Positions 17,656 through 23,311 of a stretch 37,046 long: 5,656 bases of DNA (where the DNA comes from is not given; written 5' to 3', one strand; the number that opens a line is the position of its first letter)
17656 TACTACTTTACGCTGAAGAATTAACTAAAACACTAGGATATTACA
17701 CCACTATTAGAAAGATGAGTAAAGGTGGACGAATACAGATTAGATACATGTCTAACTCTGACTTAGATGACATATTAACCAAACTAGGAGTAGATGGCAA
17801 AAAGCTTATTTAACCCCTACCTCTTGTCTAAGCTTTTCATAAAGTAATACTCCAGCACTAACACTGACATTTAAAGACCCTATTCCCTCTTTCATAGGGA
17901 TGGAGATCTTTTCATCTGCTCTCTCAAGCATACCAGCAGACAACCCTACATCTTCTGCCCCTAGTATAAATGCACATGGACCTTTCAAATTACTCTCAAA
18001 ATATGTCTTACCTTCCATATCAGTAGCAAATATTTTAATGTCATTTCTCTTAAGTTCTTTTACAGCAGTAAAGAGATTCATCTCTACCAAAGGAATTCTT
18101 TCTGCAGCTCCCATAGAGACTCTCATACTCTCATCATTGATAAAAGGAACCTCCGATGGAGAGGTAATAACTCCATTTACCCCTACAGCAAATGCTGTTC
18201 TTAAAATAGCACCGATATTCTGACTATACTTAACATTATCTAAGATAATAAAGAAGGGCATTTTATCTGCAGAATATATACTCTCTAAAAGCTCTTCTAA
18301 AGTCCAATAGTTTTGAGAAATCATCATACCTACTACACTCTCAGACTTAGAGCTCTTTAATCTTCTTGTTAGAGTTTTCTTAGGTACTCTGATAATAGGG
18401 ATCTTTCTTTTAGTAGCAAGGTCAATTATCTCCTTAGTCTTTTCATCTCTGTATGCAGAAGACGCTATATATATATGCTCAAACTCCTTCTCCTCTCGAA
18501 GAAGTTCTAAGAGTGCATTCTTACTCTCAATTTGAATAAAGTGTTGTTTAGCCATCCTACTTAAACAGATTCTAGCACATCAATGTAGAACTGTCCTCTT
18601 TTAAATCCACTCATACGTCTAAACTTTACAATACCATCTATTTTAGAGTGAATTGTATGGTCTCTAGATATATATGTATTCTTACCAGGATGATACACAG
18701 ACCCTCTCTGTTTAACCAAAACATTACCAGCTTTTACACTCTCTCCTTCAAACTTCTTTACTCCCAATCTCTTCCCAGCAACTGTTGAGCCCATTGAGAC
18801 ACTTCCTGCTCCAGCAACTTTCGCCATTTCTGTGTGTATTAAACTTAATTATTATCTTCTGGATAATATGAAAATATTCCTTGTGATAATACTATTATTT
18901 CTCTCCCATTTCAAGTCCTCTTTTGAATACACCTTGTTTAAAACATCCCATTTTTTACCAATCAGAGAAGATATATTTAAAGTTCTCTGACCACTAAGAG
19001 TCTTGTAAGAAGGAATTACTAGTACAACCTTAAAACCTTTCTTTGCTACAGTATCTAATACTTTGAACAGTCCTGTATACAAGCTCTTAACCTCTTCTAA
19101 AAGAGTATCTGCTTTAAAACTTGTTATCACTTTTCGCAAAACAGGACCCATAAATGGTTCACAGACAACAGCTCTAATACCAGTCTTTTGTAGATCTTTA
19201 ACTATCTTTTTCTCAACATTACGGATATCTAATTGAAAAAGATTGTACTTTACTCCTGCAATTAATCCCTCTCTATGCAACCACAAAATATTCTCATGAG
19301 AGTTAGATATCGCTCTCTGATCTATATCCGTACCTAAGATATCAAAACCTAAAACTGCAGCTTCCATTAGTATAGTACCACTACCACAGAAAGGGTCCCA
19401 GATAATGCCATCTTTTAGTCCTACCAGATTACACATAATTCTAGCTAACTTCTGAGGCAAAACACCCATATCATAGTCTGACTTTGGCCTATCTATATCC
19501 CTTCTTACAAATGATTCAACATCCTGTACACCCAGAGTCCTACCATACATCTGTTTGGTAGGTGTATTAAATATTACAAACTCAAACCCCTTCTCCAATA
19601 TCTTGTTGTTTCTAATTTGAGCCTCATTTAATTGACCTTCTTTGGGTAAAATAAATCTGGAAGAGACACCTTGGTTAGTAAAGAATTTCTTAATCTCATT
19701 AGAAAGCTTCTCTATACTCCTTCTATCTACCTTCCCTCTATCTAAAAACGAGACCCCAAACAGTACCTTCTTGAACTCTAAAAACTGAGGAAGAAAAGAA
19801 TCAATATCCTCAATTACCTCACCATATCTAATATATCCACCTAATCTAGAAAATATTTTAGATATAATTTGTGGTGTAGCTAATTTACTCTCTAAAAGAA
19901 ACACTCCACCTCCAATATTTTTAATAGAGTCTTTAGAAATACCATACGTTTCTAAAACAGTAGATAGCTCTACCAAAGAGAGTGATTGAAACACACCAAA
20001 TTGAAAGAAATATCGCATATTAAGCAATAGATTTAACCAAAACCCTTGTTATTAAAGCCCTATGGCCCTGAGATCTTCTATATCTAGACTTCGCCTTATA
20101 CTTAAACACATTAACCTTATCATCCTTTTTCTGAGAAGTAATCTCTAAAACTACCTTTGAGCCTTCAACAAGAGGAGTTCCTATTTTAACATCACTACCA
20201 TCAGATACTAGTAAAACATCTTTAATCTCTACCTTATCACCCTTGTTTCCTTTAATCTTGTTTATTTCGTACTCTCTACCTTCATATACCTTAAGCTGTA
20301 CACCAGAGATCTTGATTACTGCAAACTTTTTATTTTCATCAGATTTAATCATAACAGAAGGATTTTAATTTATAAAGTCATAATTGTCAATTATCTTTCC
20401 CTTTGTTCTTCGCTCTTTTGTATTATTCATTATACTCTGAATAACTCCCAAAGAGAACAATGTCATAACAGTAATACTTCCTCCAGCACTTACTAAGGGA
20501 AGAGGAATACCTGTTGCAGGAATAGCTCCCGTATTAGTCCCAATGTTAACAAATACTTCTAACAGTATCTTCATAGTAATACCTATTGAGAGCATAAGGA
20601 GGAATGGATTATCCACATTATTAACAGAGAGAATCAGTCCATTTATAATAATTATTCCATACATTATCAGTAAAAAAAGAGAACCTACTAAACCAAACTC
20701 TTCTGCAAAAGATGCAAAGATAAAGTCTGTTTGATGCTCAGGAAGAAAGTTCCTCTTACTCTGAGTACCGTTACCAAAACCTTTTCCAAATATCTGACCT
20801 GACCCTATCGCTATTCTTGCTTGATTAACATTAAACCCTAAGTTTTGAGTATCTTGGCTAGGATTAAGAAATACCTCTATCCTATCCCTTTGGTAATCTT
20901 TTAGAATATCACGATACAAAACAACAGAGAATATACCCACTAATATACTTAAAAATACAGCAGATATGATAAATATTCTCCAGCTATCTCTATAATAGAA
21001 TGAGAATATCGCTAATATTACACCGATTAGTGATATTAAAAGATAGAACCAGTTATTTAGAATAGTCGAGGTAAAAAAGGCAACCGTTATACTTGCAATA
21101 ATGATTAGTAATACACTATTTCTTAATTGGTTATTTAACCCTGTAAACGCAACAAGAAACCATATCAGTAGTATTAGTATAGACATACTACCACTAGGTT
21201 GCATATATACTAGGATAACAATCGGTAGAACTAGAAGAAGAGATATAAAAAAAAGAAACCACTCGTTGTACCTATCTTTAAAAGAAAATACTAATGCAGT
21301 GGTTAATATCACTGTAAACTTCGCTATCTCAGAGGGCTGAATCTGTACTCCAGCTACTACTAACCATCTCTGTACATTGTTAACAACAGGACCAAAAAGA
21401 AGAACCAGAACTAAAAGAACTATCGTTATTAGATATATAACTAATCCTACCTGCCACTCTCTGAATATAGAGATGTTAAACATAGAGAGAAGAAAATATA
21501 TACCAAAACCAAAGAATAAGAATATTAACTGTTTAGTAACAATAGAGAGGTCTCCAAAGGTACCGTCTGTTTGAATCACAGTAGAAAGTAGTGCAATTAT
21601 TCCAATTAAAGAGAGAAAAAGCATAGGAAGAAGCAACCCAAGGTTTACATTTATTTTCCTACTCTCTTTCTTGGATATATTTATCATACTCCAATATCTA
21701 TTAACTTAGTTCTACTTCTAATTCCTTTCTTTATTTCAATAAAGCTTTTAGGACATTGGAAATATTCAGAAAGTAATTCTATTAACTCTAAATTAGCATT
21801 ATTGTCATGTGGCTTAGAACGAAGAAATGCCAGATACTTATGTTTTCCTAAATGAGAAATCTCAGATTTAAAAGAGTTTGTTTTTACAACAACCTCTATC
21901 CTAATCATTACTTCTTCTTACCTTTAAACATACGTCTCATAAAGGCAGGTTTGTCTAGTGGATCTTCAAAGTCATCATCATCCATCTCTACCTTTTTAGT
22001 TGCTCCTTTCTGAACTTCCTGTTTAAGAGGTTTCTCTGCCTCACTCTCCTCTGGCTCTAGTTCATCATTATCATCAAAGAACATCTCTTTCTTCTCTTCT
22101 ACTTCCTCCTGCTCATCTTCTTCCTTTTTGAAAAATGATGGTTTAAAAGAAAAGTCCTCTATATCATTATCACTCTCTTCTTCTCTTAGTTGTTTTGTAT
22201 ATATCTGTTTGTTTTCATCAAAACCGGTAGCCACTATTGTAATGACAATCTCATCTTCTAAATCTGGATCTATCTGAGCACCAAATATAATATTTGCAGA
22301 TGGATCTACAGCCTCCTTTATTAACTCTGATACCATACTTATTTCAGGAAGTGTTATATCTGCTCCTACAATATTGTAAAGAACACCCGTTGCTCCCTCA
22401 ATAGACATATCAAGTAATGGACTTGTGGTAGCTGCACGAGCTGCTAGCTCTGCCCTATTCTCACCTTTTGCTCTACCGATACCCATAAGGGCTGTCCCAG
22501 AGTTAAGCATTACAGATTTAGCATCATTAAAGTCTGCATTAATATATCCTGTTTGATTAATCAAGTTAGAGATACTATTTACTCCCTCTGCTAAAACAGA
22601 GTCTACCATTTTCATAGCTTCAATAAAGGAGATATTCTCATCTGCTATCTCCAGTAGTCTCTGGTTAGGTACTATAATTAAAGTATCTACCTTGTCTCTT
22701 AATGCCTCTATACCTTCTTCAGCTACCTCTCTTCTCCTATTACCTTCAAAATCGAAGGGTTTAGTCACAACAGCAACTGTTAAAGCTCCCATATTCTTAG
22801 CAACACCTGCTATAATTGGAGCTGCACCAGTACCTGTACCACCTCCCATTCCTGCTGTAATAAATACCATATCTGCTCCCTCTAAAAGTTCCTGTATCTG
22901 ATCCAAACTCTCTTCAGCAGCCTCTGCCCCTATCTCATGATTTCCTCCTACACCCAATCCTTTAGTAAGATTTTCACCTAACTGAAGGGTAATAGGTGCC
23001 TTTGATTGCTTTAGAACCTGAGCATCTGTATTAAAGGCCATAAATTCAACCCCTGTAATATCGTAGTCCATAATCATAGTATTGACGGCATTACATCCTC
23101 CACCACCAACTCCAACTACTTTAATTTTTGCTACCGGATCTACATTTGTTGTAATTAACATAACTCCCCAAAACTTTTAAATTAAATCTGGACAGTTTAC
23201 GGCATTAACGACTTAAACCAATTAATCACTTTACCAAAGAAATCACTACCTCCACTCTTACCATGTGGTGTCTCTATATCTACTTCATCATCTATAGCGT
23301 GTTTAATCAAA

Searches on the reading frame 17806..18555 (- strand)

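Call 50: search_protein_families(library=pfam, max_evalue=0.001, proteins=[window:17806-18555:-])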
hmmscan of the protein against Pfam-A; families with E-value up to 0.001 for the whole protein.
window:17806-18555:- (249 aa): 2 families
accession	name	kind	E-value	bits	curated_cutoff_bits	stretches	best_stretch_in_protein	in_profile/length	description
PF00588.24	SpoU_methylase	-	1.1e-37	129.7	29.7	1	101-239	2-142/142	SpoU rRNA Methylase family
PF08032.17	SpoU_sub_bind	-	1.3e-08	35.5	22.8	1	12-67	5-59/76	RNA 2'-O ribose methyltransferase substrate binding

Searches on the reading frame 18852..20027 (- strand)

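Call 30: search_protein_families(library=pfam, max_evalue=0.001, proteins=[window:18852-20027:-])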
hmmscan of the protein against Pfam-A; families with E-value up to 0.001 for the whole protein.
window:18852-20027:- (391 aa): 2 families
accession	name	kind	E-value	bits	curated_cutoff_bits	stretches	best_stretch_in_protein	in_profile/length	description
PF01170.24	UPF0020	-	1.3e-10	41.8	22.3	1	188-243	10-92/197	RMKL-like, methyltransferase domain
PF01555.25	N6_N4_Mtase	-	6e-07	30.1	26.7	1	190-241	166-217/221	DNA methylase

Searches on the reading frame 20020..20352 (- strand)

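Call 50: search_protein_families(library=pfam, max_evalue=0.001, proteins=[window:20020-20352:-])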
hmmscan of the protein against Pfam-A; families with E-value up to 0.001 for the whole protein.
window:20020-20352:- (110 aa): 1 family
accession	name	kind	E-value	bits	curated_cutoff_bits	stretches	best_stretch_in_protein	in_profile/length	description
PF00829.26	Ribosomal_L21p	-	1.9e-29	102.2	27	1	10-109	2-99/99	Ribosomal prokaryotic L21 protein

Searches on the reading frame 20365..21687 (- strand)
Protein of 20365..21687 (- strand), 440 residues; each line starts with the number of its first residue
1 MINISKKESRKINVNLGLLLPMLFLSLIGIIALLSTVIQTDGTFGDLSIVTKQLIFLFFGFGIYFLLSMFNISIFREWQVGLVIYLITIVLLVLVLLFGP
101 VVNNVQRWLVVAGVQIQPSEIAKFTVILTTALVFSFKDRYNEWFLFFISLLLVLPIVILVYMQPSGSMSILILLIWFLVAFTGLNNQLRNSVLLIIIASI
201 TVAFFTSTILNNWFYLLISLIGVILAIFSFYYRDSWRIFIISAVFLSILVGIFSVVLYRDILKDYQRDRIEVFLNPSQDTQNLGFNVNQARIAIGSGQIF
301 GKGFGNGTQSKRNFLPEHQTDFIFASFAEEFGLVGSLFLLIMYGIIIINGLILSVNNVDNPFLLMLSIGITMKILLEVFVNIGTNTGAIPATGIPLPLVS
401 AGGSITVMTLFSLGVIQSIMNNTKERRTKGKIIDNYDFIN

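Call 30: search_protein_families(library=pfam, max_evalue=0.001, proteins=[window:20365-21687:-])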
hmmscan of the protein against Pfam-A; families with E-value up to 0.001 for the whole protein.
window:20365-21687:- (440 aa): 1 family
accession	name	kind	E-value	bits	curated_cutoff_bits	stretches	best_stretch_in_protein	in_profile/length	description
PF01098.24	FTSW_RODA_SPOVE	-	1.1e-74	252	26.4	2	220-424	159-355/356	Cell cycle protein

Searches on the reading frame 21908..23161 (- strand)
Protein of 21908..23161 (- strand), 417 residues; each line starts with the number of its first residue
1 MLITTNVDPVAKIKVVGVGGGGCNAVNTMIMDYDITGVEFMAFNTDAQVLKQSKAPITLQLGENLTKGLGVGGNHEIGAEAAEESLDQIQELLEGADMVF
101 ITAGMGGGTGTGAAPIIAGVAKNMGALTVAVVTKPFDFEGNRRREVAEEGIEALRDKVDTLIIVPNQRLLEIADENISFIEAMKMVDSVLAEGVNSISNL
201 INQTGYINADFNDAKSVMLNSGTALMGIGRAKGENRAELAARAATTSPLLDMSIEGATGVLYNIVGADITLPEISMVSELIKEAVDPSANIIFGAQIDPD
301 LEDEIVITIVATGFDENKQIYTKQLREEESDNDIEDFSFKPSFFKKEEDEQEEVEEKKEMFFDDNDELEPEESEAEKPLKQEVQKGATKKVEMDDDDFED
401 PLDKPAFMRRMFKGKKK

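Call 30: search_protein_families(library=pfam, max_evalue=0.001, proteins=[window:21908-23161:-])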
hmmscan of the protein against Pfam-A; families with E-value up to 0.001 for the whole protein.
window:21908-23161:- (417 aa): 2 families
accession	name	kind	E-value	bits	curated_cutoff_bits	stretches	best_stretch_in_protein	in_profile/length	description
PF00091.31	Tubulin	-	9.5e-52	176.5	33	1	12-173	1-189/190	Tubulin/FtsZ family, GTPase domain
PF12327.13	FtsZ_C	-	5.2e-31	107.2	27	1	222-315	1-95/95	FtsZ family, C-terminal domain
